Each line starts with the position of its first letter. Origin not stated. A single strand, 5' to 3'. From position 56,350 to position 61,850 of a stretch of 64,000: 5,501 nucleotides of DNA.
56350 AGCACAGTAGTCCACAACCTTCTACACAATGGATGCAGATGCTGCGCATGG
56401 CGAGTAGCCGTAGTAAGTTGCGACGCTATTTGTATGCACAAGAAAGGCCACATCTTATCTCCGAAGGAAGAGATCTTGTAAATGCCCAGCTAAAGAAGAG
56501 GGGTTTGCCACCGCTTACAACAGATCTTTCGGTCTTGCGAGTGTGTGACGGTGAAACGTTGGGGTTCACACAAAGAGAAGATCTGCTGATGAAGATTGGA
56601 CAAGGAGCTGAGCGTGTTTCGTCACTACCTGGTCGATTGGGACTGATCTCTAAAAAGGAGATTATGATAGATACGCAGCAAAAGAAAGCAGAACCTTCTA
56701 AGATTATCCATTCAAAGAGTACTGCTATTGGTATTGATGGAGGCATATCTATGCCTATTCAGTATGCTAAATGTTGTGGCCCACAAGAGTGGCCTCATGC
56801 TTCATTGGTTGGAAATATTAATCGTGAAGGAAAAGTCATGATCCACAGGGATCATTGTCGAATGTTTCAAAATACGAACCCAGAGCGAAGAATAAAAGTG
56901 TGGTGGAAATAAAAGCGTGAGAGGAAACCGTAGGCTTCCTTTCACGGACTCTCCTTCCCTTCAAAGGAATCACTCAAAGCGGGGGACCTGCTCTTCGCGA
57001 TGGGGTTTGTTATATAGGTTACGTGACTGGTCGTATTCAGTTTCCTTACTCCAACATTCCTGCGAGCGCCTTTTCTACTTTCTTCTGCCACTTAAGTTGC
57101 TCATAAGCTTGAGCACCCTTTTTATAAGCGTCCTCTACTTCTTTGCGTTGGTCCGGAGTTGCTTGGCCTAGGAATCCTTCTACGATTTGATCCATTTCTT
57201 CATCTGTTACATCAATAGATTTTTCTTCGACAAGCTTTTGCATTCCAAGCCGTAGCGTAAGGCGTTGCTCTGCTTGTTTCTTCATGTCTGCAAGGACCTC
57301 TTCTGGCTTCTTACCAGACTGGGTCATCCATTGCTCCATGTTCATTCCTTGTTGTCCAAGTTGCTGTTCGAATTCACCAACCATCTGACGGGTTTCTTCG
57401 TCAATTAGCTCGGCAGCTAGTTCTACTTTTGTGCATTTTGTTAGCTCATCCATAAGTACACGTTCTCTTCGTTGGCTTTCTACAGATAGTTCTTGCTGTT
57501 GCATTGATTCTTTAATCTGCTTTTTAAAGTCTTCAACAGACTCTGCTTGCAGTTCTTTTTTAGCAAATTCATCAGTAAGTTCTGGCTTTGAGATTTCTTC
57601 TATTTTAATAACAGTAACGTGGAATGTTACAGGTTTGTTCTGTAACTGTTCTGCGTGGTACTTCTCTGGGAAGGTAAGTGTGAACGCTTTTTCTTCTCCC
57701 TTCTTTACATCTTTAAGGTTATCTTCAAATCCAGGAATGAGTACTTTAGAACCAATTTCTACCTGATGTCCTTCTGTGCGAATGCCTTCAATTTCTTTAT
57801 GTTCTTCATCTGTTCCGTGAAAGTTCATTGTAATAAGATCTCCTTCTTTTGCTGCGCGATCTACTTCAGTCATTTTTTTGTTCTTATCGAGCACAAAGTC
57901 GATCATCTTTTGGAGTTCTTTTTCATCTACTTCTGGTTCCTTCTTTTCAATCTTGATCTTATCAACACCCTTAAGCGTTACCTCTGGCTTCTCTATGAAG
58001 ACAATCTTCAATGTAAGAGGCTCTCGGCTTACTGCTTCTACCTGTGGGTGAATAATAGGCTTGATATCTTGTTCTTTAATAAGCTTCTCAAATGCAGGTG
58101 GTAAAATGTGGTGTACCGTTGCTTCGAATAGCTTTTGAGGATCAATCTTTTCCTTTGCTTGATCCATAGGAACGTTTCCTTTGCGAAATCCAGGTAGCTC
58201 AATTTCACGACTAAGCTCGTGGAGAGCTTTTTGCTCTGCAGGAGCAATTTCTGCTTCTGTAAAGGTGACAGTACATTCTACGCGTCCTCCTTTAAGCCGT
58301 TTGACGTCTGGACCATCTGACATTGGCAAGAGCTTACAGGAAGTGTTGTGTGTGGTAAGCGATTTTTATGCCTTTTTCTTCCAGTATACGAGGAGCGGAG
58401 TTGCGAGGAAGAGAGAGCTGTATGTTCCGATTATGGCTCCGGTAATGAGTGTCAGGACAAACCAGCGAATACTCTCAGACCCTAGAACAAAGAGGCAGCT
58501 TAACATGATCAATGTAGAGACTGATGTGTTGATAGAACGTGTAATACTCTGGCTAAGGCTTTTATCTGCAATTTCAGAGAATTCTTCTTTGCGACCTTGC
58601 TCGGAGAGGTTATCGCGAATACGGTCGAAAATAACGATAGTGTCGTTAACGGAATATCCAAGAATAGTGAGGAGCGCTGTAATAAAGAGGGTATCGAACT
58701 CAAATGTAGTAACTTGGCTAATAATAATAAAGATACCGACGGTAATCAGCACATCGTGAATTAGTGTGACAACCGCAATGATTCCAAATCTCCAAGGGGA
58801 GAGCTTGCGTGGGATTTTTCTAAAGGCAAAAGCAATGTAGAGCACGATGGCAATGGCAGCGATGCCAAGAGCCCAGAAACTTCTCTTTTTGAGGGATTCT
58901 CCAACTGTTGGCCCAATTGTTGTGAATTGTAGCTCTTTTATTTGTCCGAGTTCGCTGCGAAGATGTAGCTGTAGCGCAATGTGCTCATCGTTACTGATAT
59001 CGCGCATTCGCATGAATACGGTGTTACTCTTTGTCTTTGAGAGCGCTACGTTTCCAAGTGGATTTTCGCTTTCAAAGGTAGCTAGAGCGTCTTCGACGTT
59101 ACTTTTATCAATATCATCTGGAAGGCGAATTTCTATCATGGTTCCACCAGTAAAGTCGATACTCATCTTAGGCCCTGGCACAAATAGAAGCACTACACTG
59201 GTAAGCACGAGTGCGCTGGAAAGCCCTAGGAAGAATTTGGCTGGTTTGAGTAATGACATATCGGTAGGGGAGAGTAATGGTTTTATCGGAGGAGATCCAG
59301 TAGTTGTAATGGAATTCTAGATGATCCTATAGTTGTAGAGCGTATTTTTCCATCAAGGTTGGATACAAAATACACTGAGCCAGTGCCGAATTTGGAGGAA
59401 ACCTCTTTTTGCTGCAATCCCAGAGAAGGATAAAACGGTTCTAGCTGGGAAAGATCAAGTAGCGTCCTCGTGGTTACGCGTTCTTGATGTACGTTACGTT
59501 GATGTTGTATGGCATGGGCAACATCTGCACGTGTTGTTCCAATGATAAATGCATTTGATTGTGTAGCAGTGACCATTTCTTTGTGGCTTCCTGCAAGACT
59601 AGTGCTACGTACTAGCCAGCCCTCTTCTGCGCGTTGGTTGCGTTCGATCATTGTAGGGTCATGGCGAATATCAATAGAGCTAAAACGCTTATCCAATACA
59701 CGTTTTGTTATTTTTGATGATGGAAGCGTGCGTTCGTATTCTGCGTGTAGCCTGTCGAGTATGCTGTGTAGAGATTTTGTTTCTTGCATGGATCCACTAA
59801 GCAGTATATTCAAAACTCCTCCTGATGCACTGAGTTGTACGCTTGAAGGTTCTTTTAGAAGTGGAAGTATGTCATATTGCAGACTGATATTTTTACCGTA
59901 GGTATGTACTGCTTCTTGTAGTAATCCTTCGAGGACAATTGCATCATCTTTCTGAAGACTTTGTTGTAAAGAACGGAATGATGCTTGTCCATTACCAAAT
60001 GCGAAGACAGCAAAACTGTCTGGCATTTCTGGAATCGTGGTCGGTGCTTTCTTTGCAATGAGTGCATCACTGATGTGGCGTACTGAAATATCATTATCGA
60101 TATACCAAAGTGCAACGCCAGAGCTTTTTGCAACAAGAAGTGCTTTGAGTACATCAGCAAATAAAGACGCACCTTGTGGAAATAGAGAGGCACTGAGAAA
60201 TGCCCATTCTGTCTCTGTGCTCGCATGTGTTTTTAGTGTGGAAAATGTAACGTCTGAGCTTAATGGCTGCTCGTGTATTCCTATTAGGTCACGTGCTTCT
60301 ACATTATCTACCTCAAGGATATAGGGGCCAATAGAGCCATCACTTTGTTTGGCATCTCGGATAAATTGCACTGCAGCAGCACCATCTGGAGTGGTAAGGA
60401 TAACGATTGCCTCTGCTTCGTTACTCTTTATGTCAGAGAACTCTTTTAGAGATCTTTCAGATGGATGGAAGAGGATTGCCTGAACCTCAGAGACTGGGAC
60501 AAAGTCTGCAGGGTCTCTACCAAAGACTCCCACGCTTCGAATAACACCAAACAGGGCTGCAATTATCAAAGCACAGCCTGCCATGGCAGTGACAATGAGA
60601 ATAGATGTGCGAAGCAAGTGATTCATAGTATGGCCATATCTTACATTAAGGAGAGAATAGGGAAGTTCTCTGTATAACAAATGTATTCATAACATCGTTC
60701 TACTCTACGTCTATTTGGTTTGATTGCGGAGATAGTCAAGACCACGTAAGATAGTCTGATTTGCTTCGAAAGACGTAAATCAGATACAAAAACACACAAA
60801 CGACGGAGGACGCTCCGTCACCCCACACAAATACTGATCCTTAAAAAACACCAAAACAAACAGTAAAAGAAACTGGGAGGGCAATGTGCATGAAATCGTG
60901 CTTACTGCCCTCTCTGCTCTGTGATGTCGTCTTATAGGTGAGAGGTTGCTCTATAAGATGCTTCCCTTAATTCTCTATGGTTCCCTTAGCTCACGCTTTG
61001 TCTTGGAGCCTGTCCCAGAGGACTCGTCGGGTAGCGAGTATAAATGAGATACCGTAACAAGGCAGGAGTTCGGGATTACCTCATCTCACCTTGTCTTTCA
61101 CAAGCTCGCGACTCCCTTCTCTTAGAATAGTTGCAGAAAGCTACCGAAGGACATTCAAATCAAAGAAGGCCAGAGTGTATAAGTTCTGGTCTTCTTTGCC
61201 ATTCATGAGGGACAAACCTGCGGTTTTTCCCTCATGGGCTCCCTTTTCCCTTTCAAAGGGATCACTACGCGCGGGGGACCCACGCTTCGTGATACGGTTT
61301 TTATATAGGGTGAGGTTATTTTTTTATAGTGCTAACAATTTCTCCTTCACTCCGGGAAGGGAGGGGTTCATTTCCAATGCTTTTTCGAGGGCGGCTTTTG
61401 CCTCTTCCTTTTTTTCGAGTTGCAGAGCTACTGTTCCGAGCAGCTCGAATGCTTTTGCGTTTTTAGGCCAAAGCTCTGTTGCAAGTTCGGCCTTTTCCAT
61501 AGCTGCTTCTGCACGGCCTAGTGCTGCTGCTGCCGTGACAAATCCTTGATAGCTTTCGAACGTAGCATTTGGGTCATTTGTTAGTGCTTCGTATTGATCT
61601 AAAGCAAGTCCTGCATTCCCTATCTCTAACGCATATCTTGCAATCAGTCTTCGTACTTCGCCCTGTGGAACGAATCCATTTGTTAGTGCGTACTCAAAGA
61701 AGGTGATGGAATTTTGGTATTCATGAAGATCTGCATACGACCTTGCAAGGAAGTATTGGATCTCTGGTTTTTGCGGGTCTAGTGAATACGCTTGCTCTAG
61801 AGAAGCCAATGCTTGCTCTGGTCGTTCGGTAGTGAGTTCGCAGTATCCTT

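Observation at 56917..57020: A ~105-nt structured element occurs twice, each time just after the stop codon of a minus-strand gene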

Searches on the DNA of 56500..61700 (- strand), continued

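Call 52: search_with_rna_model(model_id=R1, sources=[L093, L094, L095, L013, L014], max_evalue=1, show_alignments=4)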
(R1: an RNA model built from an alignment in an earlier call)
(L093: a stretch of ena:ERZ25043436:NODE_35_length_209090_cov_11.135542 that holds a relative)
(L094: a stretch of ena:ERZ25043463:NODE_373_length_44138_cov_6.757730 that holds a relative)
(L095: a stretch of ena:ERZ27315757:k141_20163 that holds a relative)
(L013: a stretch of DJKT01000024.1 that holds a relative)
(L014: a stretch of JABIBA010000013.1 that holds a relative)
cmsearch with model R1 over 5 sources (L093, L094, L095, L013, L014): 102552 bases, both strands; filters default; matches with E-value up to 1: 7.
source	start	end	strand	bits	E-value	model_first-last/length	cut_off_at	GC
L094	7445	7542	+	79.9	8.6e-20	1-101/101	no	0.57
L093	7004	7096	+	59.5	2.7e-14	1-101/101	no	0.47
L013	6389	6456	+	41.7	1.8e-09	1-101/101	no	0.49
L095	203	286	+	23.7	0.00012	1-101/101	no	0.42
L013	6418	6495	-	19.5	0.0017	1-101/101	no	0.44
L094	7511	7535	-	13.2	0.084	70-94/101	no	0.64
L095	253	285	-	12.2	0.15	64-98/101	no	0.39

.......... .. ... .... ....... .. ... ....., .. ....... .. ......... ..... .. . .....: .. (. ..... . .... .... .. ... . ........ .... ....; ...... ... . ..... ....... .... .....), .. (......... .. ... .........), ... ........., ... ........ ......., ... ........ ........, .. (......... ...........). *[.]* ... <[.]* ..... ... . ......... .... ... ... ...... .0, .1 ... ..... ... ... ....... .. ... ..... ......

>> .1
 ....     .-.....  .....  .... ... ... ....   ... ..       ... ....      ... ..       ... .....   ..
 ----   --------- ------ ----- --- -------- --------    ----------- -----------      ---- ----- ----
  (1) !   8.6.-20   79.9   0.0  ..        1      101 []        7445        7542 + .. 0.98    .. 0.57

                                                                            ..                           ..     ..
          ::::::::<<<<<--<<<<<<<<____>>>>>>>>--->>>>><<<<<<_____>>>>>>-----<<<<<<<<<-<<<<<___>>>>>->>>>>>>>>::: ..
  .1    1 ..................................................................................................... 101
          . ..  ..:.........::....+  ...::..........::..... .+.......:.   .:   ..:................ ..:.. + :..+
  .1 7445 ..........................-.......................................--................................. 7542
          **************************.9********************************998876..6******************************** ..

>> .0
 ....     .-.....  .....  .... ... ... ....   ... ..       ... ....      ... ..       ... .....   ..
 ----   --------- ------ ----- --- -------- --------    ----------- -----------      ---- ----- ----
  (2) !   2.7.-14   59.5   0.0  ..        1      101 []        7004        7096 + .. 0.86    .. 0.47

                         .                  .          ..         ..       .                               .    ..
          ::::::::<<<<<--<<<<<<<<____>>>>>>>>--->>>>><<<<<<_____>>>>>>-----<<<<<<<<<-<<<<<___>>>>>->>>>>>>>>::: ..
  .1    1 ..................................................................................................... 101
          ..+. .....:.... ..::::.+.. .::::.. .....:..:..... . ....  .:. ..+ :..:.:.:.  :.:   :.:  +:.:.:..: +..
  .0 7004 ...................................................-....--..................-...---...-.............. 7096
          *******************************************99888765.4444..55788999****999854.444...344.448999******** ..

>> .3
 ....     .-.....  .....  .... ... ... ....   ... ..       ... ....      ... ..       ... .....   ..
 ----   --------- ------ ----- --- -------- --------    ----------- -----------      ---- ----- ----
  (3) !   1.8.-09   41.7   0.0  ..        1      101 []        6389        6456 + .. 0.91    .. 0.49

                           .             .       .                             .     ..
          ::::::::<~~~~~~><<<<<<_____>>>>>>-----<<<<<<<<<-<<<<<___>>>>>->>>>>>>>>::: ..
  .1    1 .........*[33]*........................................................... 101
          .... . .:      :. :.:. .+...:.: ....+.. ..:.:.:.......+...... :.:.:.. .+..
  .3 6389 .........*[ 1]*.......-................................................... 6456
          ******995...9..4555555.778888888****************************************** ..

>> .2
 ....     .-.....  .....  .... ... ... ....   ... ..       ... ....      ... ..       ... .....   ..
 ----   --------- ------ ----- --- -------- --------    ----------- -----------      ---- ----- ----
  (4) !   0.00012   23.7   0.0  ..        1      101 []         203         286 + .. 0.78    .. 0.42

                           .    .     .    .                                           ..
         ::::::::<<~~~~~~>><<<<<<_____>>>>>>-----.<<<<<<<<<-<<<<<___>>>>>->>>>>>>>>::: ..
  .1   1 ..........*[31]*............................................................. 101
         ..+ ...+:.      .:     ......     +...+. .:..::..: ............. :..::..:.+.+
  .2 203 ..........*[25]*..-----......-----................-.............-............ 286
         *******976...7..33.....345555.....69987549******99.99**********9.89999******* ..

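Call 68: search_with_rna_model(model_id=R1, sources=[L096, L097], max_evalue=1, show_alignments=2)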
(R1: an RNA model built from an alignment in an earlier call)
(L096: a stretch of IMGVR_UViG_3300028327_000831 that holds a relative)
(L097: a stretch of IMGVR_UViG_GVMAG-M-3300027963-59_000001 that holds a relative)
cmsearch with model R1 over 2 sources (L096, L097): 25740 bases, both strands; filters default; matches with E-value up to 1: 3.
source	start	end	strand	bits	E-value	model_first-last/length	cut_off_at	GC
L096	4672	4759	-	16.3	0.0031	1-101/101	no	0.58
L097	8971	9053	-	15.2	0.0061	1-101/101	no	0.58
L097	9296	9352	+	10.7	0.099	1-101/101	no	0.54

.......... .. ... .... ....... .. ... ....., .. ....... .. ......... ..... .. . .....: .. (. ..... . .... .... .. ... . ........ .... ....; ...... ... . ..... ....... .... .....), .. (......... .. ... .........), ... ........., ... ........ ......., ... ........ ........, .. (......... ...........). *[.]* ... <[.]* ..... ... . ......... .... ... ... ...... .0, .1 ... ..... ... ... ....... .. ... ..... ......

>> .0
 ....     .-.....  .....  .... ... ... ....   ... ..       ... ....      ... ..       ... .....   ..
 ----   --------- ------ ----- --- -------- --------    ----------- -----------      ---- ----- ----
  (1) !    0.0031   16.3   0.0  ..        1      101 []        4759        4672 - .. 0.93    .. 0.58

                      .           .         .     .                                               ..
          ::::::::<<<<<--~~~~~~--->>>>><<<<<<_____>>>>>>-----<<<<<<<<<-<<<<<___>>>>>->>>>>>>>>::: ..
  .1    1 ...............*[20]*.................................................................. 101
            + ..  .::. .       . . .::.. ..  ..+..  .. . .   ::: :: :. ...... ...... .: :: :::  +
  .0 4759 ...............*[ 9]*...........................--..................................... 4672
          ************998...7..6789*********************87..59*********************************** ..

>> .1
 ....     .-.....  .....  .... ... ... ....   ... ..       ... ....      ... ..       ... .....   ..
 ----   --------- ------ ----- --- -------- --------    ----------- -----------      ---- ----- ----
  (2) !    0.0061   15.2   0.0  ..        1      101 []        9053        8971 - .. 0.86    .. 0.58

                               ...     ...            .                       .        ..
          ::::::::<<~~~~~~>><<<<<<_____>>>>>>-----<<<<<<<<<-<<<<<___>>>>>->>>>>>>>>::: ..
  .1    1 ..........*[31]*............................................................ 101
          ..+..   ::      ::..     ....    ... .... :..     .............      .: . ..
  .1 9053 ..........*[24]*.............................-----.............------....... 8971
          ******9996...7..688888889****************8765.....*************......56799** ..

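Call 72: search_with_rna_model(model_id=R1, sources=[window, L020, L021, L022, L023, L034, L044, L093, L094], max_evalue=1e-10, make_alignment=true)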
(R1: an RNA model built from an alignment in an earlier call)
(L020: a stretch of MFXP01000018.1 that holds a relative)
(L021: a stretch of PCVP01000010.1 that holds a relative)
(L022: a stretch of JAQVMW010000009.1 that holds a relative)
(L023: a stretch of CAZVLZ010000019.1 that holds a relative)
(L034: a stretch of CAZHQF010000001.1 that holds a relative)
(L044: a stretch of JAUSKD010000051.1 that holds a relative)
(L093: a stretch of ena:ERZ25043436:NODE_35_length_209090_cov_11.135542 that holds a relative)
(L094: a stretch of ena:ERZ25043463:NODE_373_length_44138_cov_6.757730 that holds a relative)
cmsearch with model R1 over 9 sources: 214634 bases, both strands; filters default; matches with E-value up to 1e-10: 11.
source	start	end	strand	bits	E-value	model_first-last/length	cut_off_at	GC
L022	6654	6755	+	104.3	4.7e-26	1-101/101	no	0.55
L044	6710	6811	+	102.2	1.7e-25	1-101/101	no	0.59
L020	6579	6678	+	101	3.8e-25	1-101/101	no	0.52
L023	6706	6812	+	94.7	1.9e-23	1-101/101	no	0.58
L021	690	788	+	92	9.8e-23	1-101/101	no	0.46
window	61201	61301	-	87.5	1.6e-21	1-101/101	no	0.53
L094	7445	7542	+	79.9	1.8e-19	1-101/101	no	0.57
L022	823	973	+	78.6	4e-19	1-101/101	no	0.64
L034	16727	16825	-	73.8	7.9e-18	1-101/101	no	0.65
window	56913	57009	-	72.1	2.3e-17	1-101/101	no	0.55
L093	7004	7096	+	59.5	5.6e-14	1-101/101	no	0.47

Alignment A9: 11 matches aligned to the model, 161 columns, each read 5' to 3' on its own strand. Consensus structure (alignment columns), stored with it:
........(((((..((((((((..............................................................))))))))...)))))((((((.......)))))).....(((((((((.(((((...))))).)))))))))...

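Call 73: build_rna_model(alignment_id=A9)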
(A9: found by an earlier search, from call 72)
Model R2 built from alignment A9 (11 sequences, 161 columns); structure: stored with the alignment.
model positions 100; base pairs 33; branch points 2; effective number of sequences 1.56; information 0.59 bits per position. Calibrated on 0.2 Mb of random sequence (short: E-values are rough).
structure used (alignment columns):
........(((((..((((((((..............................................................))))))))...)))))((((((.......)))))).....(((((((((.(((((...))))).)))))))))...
